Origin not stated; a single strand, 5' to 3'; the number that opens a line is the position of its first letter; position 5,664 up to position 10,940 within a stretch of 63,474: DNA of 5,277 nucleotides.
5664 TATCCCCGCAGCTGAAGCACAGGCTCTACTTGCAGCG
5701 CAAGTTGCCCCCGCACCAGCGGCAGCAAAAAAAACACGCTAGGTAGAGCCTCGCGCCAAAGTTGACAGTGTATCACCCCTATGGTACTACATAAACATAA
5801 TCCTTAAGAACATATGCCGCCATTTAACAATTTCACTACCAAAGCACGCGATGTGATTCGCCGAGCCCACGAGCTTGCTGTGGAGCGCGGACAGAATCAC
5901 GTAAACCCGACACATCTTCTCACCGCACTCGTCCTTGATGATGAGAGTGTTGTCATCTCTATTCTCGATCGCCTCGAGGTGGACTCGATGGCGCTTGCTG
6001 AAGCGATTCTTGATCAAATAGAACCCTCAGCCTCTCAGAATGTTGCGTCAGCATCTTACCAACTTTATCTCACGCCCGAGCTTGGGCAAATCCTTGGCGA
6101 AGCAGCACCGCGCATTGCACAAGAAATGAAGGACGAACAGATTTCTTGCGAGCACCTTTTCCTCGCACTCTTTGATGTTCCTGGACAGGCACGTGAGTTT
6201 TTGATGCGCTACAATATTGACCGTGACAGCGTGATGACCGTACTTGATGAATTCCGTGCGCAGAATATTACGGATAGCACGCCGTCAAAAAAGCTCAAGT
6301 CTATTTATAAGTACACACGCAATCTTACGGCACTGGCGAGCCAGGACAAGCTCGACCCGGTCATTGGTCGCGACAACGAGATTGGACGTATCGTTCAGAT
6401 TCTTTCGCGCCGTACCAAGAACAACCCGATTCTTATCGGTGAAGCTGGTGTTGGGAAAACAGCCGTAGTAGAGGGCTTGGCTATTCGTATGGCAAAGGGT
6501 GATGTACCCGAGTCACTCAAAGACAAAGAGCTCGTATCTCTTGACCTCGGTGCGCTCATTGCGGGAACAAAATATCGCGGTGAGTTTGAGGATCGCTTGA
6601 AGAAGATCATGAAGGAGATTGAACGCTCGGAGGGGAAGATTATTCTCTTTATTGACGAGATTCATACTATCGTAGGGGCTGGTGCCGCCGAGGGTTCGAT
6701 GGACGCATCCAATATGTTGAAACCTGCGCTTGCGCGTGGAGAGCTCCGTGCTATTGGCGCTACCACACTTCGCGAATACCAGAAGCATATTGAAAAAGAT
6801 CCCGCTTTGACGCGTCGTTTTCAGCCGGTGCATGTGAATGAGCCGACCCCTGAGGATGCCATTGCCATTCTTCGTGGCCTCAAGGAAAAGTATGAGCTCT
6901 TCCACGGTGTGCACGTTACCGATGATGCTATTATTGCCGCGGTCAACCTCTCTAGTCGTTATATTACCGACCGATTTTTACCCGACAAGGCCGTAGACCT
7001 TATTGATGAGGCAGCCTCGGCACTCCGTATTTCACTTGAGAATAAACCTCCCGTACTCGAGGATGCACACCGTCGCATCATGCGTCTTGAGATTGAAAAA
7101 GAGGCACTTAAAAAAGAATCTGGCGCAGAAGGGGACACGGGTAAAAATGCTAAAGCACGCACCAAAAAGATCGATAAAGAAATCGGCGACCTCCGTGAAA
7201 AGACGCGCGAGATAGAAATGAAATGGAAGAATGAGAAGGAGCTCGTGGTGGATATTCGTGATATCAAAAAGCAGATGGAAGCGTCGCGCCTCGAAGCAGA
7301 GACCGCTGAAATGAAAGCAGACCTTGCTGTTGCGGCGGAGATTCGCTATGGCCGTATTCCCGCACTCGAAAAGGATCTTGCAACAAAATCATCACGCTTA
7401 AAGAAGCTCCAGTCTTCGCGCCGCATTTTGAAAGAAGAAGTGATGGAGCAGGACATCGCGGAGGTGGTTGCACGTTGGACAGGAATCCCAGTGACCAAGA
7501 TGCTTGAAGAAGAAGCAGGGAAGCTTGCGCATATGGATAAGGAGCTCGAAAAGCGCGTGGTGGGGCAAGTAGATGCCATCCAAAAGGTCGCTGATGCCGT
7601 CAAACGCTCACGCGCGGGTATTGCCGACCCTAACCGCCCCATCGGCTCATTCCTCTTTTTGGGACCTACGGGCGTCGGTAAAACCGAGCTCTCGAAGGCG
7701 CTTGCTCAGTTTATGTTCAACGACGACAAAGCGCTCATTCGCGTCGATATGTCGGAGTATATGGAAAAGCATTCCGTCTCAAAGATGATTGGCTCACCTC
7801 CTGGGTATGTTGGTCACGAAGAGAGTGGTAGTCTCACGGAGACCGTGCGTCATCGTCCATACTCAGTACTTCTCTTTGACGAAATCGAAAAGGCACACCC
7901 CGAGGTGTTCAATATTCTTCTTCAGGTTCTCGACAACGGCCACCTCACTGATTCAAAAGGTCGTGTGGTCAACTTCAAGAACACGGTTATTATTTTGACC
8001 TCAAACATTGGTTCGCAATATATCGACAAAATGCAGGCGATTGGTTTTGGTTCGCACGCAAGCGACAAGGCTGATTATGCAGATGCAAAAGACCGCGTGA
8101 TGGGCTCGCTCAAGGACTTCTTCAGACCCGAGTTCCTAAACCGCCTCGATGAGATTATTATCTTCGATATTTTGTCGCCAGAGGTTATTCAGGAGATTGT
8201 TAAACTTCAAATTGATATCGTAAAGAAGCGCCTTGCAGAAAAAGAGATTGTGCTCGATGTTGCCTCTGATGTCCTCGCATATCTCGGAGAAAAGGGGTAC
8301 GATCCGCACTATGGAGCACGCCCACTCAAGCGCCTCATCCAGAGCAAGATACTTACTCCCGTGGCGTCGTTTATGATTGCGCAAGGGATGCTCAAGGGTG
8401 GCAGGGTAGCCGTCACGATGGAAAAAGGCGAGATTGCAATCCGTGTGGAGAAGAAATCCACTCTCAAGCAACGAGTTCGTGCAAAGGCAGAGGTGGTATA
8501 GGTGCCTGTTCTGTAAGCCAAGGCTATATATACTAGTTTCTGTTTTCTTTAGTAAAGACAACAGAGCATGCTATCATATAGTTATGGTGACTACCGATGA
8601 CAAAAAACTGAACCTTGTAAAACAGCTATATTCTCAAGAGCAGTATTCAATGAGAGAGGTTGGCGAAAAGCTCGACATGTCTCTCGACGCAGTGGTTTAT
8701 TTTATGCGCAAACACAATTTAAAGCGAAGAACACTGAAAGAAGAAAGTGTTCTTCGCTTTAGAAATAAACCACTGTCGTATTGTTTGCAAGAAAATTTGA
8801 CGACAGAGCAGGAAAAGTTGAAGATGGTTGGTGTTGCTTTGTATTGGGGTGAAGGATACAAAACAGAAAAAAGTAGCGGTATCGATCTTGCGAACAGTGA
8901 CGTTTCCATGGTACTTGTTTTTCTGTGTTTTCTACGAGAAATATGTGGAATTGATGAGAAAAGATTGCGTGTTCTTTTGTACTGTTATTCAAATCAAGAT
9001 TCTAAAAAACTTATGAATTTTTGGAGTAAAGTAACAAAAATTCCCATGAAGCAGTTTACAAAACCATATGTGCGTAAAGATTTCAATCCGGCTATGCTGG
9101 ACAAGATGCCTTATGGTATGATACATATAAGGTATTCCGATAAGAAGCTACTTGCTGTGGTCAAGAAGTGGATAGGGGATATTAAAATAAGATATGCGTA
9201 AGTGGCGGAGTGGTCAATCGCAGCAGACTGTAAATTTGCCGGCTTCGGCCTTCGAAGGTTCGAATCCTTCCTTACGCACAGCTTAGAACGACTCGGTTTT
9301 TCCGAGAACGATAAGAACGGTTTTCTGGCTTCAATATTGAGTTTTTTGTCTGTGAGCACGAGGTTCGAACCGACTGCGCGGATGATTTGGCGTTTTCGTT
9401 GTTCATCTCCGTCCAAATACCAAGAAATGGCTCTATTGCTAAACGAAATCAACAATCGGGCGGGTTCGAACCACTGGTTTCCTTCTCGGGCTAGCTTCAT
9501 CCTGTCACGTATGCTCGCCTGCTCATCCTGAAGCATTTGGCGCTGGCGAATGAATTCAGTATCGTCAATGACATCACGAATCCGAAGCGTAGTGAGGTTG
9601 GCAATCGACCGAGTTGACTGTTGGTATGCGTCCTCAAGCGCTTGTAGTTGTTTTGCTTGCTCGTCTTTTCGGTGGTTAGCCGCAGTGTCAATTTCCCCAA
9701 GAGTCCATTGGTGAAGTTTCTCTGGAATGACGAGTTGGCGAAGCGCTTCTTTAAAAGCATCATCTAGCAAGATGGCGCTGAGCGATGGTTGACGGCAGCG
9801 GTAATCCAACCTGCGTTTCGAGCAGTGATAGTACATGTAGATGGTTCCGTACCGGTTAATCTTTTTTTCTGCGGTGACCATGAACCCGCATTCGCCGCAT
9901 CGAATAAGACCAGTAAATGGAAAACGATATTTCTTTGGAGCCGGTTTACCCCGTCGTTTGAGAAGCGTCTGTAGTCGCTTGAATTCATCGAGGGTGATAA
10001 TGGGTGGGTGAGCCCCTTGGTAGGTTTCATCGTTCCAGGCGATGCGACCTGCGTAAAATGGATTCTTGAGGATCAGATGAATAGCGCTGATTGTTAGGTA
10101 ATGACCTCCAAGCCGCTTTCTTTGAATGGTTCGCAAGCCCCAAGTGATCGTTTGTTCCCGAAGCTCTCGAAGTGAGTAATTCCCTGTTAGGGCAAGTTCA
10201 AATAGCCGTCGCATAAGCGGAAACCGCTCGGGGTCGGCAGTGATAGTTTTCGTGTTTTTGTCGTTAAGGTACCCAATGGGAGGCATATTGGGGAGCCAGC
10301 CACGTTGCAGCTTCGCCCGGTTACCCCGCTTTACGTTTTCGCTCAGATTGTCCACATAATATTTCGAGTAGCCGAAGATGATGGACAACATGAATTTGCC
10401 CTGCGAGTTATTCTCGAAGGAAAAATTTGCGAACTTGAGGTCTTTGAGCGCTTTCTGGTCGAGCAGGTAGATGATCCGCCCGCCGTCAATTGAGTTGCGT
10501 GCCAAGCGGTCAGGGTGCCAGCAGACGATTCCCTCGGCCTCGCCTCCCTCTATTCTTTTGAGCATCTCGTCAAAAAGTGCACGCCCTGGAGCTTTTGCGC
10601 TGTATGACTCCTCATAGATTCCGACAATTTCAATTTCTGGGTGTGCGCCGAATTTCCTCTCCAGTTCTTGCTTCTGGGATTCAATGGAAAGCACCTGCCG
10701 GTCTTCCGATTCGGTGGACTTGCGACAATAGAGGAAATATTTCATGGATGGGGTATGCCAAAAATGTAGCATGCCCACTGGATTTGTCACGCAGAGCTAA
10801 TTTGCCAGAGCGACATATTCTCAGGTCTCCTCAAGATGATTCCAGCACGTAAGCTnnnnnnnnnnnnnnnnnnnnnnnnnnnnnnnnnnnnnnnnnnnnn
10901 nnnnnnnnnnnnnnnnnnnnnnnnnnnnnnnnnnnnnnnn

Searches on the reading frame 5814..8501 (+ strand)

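Call 28: search_protein_families(library=pfam, proteins=[window:5814-8501:+], max_evalue=0.001)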
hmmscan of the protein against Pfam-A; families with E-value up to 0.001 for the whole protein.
window:5814-8501:+ (895 aa): 17 families
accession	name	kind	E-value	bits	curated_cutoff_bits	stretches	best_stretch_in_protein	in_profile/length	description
PF07724.20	AAA_2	-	1.5e-69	233.7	27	1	608-781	1-166/166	AAA domain (Cdc48 subfamily)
PF17871.7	AAA_lid_9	-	2.1e-33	114.8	22.8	1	346-439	2-95/104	AAA lid domain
PF00004.35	AAA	-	9.4e-24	84.8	21.2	2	206-336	2-123/131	ATPase family associated with various cellular activities (AAA)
PF10431.15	ClpB_D2-small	-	4.6e-23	81.5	21.9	1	787-867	1-81/81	C-terminal, D2-small domain, of ClpB protein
PF02861.25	Clp_N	-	5.3e-22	78.2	20.7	2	98-148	1-52/53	Clp amino terminal domain, pathogenicity island component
PF07728.20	AAA_5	-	1.4e-17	64.4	22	1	613-734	2-125/139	AAA domain (dynein-related subfamily)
PF13191.12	AAA_16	-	2.1e-10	41.8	32.6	1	183-225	2-47/167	AAA ATPase domain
PF13401.12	AAA_22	-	8.6e-10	39.5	27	0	613-708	8-110/130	AAA domain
PF00158.32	Sigma54_activat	-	4.5e-09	36.6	20.2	1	611-713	23-124/168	Sigma-54 interaction domain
PF05621.17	TniB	-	2.5e-06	27.5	22.4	1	230-342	76-185/189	Bacterial TniB protein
PF12775.13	AAA_7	-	3.5e-06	27.1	25.8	0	612-661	35-84/181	P-loop containing dynein motor region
PF13173.12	AAA_14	-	5.4e-06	26.9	27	0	206-289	6-77/129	AAA domain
PF01637.24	ATPase_2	-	8.7e-06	26.1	33.2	0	186-222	4-40/225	ATPase domain predominantly from Archaea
PF20720.3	nSTAND3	-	0.00011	22.3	27.2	0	201-229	16-44/155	Novel STAND NTPase 3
PF00437.27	T2SSE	-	0.00019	20.6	24.9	1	607-711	139-238/370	Type II/IV secretion system protein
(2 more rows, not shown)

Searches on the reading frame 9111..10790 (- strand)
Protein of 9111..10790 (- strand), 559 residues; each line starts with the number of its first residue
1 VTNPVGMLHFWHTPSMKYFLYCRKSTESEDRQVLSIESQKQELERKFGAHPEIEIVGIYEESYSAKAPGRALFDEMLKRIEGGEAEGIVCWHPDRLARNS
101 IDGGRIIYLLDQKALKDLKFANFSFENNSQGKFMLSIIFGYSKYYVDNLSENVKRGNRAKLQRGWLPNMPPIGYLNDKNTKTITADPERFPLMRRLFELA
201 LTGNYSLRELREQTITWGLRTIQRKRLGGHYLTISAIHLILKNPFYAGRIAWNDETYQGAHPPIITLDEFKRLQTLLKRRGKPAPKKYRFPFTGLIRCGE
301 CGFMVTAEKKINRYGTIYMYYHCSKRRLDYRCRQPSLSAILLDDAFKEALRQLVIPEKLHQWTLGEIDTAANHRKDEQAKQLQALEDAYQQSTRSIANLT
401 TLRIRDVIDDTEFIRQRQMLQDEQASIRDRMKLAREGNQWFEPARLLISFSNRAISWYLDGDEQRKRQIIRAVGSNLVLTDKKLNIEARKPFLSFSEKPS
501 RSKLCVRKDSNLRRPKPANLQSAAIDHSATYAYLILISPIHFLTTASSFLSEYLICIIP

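Call 28: search_protein_families(library=pfam, proteins=[window:9111-10790:-], max_evalue=0.001)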
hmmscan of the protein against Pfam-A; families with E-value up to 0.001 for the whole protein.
window:9111-10790:- (559 aa): 3 families
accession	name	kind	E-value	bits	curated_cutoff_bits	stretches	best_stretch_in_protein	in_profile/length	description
PF00239.26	Resolvase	-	2.1e-20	73.8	23.3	1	19-164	2-143/145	Resolvase, N terminal domain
PF07508.19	Recombinase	-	1.4e-13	51.4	21.1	1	188-280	2-102/102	Recombinase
PF13408.12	Zn_ribbon_recom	-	1.4e-11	45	25.3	1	291-351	1-58/58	Recombinase zinc beta ribbon domain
